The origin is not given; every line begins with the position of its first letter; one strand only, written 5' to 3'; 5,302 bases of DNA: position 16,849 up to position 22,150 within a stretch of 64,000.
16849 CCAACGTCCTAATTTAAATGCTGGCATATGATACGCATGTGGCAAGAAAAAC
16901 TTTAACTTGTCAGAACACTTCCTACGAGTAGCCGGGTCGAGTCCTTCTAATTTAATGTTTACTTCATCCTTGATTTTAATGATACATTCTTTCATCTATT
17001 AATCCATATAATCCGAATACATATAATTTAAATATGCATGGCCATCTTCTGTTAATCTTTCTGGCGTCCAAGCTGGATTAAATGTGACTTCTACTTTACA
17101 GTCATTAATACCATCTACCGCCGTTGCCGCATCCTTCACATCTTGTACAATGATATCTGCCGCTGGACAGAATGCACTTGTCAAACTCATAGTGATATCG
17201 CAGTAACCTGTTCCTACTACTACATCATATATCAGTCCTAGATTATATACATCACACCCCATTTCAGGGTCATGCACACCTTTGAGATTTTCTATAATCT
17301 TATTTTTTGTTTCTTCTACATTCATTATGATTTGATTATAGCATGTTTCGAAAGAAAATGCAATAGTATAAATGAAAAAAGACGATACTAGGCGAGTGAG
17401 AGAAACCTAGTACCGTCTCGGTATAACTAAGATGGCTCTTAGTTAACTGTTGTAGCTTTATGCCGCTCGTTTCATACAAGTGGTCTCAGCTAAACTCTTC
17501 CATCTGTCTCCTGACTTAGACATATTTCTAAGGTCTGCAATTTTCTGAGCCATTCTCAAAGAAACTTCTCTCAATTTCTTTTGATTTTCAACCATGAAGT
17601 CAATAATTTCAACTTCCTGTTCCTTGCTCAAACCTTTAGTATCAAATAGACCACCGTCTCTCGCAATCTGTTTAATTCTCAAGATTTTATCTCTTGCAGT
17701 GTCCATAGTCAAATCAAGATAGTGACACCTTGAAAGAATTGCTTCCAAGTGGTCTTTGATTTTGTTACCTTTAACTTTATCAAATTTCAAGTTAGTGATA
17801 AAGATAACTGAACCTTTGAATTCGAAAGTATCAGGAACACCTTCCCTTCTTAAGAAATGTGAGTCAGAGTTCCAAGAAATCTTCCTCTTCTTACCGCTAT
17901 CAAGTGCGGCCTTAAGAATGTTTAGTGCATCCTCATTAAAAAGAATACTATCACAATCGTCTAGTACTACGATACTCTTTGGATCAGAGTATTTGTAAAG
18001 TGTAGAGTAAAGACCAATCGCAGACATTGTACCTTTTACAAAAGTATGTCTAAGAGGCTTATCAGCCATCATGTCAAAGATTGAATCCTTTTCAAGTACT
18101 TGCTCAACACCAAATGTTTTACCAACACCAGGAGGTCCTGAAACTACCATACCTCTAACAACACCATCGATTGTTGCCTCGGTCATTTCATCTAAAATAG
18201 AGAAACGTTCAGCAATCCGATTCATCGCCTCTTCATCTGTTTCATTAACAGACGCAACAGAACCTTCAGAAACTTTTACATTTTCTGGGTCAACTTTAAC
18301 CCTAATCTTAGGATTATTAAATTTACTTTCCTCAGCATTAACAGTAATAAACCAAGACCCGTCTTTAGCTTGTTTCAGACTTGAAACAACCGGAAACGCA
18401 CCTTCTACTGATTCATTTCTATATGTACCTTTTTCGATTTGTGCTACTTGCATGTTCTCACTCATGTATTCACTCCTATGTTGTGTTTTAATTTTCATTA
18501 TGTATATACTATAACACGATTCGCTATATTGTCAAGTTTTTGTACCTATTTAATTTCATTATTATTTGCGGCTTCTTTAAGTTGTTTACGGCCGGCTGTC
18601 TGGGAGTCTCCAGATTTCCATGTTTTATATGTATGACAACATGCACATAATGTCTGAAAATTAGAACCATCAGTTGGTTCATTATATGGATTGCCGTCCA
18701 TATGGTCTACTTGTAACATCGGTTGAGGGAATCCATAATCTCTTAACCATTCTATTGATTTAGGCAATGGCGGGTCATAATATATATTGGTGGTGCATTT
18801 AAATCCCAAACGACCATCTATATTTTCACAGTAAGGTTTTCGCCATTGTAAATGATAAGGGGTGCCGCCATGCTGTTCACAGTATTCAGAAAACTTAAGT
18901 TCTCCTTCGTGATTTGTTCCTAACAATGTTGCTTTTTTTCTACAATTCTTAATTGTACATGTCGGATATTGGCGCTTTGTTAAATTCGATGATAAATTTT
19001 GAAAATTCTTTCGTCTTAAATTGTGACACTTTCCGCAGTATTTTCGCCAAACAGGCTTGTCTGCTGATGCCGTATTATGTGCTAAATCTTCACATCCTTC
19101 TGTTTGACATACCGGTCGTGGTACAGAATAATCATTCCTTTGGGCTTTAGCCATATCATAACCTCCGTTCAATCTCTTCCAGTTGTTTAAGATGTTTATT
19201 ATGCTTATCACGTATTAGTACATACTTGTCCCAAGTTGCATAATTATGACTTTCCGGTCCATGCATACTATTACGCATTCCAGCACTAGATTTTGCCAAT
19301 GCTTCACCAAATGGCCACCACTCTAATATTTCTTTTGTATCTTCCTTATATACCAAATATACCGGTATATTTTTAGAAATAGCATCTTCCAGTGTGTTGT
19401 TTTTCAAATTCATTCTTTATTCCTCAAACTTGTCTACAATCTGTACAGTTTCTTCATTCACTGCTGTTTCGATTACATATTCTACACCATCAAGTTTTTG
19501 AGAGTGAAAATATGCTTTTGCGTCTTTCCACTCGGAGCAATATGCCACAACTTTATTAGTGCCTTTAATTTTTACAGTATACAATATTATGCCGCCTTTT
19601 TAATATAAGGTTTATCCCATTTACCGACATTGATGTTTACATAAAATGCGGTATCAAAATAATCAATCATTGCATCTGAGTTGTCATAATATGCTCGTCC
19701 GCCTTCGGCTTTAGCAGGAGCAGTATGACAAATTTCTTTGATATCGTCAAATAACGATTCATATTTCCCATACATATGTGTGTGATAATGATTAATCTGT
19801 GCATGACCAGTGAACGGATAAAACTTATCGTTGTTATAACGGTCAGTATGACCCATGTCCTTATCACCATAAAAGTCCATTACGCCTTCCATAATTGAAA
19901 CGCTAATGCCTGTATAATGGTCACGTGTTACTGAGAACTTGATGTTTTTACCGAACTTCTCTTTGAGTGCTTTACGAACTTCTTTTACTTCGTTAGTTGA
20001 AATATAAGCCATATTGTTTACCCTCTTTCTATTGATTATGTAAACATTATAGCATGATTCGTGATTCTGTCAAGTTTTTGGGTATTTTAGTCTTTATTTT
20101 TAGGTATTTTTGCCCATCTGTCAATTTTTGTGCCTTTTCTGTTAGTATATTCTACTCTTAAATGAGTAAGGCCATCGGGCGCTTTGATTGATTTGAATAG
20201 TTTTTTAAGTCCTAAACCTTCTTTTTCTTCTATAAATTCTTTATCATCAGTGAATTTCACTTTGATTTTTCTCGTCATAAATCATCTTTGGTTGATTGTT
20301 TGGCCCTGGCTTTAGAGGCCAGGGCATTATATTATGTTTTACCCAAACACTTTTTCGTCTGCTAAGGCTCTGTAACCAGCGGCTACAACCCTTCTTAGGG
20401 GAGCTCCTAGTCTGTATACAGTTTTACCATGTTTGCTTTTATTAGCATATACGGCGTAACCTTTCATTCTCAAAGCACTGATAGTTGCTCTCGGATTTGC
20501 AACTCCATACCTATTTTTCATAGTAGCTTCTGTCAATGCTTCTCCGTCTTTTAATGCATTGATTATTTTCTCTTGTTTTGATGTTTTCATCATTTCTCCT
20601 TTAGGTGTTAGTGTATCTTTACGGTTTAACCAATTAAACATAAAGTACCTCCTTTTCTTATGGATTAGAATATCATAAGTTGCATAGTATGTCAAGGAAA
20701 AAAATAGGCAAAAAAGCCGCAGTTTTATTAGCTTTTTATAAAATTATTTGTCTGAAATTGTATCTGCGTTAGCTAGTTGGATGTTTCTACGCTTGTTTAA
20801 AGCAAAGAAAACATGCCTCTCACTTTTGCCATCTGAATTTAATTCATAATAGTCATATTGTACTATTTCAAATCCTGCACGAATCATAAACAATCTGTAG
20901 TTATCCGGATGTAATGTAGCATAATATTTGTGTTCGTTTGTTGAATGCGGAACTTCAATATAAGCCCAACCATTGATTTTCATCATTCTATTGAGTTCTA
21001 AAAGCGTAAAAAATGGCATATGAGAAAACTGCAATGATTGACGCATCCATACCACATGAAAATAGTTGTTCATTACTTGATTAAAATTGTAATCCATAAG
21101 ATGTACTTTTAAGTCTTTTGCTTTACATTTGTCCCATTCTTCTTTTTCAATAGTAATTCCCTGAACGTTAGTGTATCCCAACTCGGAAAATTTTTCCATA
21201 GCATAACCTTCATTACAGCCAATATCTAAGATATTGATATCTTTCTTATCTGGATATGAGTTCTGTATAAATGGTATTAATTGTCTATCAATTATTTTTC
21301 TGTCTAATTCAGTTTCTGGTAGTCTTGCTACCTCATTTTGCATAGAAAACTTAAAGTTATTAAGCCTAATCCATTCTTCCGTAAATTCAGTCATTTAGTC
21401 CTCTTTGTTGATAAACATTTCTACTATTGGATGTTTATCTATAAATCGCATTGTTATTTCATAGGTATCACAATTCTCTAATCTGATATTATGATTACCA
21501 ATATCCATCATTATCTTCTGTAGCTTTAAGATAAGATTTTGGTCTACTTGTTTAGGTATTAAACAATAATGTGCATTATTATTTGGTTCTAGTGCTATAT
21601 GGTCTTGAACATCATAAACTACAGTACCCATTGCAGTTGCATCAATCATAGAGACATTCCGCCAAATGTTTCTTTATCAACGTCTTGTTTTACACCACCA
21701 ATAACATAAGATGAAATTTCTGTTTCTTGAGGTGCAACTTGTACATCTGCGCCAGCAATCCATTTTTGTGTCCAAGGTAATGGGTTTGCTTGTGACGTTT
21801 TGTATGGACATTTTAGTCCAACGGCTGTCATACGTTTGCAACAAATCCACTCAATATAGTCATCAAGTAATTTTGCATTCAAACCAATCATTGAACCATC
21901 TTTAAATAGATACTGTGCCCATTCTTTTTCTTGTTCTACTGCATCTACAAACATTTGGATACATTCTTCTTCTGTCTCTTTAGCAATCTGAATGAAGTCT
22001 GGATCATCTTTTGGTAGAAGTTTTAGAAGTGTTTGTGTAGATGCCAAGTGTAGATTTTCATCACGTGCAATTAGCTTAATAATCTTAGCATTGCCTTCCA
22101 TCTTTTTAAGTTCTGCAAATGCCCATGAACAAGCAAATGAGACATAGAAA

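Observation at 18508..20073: Early promoters carry a GcrA/CcrM-type YGAKTCG site at an identical position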

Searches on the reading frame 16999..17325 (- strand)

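Call 9: search_protein_families(library=pfam, proteins=[window:16999-17325:-], max_evalue=0.01)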
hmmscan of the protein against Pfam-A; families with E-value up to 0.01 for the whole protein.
window:16999-17325:- (108 aa): 1 family
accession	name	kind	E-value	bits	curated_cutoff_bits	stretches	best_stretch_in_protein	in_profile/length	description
PF01883.24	FeS_assembly_P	-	5e-17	62.4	23.5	1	8-80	2-73/73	Iron-sulfur cluster assembly protein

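Call 10: search_protein_families(library=phrogs, proteins=[window:16999-17325:-], max_evalue=0.001)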
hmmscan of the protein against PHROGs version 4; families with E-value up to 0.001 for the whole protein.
window:16999-17325:- (108 aa): 0 families

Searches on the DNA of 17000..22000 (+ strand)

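Call 6: search_dna_similar(query=window:17000-22000:+, collection=phages, mode=near)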
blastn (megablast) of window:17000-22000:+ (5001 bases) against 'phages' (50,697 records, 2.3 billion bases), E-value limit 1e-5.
Records with a match: 3; places in all: 3; records where one place covers at least 80% of the query: 0.
Best place of each record, by identity: 80-90% 1; 60-80% 2.
By first word of the organism name: Pelagibacter 2; Pseudoalteromonas 1.
By host as written in the record: Candidatus Pelagibacter ubique HTCC1062 2; Pseudoalteromonas sp. BH357 1.
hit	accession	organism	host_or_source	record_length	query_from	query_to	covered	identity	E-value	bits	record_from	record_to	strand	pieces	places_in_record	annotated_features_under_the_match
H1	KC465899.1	Pelagibacter phage HTVC008M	Candidatus Pelagibacter ubique HTCC1062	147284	4664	4983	6%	72.3%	1e-14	90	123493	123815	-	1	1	ribonucleotide reductase class Ia beta subunit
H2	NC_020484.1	Pelagibacter phage HTVC008M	Candidatus Pelagibacter ubique HTCC1062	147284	4664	4983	6%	72.3%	1e-14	90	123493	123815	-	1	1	ribonucleoside diphosphate reductase small subunit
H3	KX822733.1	Pseudoalteromonas phage PH357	Pseudoalteromonas sp. BH357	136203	4884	4970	2%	85.1%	1e-14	90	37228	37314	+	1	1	ribonucleotide-diphosphate reductase subunit beta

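Call 42: get_annotated_region(hit=H2, flank=1000)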
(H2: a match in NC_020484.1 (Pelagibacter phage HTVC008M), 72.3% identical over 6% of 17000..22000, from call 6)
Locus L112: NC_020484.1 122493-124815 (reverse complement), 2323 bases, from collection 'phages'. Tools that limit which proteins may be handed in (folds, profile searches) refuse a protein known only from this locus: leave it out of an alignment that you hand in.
description: Pelagibacter phage HTVC008M, complete genome.
organism: Pelagibacter phage HTVC008M (NCBI taxid 1283076)
taxonomy: Viruses; Duplodnaviria; Heunggongvirae; Uroviricota; Caudoviricetes; Kyanoviridae
host: Candidatus Pelagibacter ubique HTCC1062; source: -; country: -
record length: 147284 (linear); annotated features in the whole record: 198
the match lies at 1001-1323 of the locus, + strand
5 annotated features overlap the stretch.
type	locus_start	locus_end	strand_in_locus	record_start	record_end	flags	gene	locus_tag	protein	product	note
CDS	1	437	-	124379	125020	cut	-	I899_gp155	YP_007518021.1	hypothetical protein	-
CDS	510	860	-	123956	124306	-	-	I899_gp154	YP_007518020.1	hypothetical protein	-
CDS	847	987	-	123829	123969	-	-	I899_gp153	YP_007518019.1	hypothetical protein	-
CDS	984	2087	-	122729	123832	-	-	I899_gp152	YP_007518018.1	ribonucleoside diphosphate reductase small subunit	-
CDS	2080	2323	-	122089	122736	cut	-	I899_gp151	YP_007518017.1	ferredoxin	phosphoribosylaminoimidazole synthetase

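Call 53: search_dna_similar(query=window:18490-18545:-, collection=phages, mode=distant, max_evalue=1, max_rows=40)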
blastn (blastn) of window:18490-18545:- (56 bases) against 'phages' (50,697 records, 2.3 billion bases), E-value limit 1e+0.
Records with a match: 3; places in all: 3; records where one place covers at least 80% of the query: 0.
Best place of each record, by identity: 60-80% 3.
By first word of the organism name: Streptococcus 3.
By host as written in the record: Streptococcus thermophilus 1; Streptococcus lutetiensis OC2C 1; Streptococcus equinus OC1D 1.
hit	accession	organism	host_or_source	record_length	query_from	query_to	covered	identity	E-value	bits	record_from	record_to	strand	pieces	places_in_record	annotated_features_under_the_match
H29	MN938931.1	Streptococcus phage D4446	Streptococcus thermophilus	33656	11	53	77%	79.1%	4e-1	38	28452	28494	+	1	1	none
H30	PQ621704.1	Streptococcus phage CSJC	Streptococcus lutetiensis OC2C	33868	11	53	77%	79.1%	4e-1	38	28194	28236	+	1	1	none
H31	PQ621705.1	Streptococcus phage Taco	Streptococcus equinus OC1D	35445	11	53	77%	79.1%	4e-1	38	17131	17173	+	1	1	none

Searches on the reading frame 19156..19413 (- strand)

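Call 9: search_protein_families(library=pfam, proteins=[window:19156-19413:-], max_evalue=0.01)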
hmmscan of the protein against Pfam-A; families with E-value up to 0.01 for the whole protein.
window:19156-19413:- (85 aa): 0 families

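Call 10: search_protein_families(library=phrogs, proteins=[window:19156-19413:-], max_evalue=0.001)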
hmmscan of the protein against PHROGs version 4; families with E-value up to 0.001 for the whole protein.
window:19156-19413:- (85 aa): 0 families

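Call 97: search_protein_families(library=pfam, proteins=[window:19156-19413:-], max_evalue=1)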
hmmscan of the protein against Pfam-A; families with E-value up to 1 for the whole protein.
window:19156-19413:- (85 aa): 1 family
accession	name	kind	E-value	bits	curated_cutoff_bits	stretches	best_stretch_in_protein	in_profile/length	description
PF14595.12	Thioredoxin_9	-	0.17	12.2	25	1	13-41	95-123/129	Thioredoxin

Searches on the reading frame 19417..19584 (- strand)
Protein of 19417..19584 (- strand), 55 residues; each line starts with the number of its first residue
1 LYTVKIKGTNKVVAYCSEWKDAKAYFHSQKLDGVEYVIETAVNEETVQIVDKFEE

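Call 9: search_protein_families(library=pfam, proteins=[window:19417-19584:-], max_evalue=0.01)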
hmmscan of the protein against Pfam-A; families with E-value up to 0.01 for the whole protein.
window:19417-19584:- (55 aa): 0 families

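Call 10: search_protein_families(library=phrogs, proteins=[window:19417-19584:-], max_evalue=0.001)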
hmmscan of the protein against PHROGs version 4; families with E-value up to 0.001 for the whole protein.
window:19417-19584:- (55 aa): 0 families

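Call 97: search_protein_families(library=pfam, proteins=[window:19417-19584:-], max_evalue=1)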
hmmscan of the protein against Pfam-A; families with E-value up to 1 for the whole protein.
window:19417-19584:- (55 aa): 2 families
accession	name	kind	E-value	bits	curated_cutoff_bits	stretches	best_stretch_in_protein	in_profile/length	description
PF22786.2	Tag1_C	-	0.091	13.5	27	1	15-53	27-65/113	Tag1 C-terminal domain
PF11360.13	DUF3110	-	0.12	13.1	20.2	1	1-28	15-41/84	Protein of unknown function (DUF3110)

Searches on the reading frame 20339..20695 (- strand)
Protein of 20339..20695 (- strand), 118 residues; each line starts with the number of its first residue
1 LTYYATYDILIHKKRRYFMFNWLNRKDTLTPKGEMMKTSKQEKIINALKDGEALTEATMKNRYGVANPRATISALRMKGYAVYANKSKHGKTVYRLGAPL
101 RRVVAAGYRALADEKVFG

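Call 9: search_protein_families(library=pfam, proteins=[window:20339-20695:-], max_evalue=0.01)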
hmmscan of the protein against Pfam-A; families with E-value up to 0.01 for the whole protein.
window:20339-20695:- (118 aa): 1 family
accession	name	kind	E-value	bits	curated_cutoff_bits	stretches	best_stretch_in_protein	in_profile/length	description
PF14090.12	HTH_39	-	1.5e-06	28.4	21.3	1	41-97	3-63/70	Winged helix-turn-helix domain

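Call 10: search_protein_families(library=phrogs, proteins=[window:20339-20695:-], max_evalue=0.001)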
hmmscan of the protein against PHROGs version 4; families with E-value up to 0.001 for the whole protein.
window:20339-20695:- (118 aa): 1 family
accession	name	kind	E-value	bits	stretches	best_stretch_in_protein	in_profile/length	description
phrog_4973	-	unknown function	2.8e-12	47.8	1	34-112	63-146/149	-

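Call 97: search_protein_families(library=pfam, proteins=[window:20339-20695:-], max_evalue=1)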
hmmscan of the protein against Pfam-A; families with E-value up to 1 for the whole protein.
window:20339-20695:- (118 aa): 2 families
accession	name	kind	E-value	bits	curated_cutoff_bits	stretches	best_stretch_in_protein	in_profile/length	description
PF14090.12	HTH_39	-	1.5e-06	28.4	21.3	1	41-97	3-63/70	Winged helix-turn-helix domain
PF11994.14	DUF3489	-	0.045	14.3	29.5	1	36-95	4-67/68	Protein of unknown function (DUF3489)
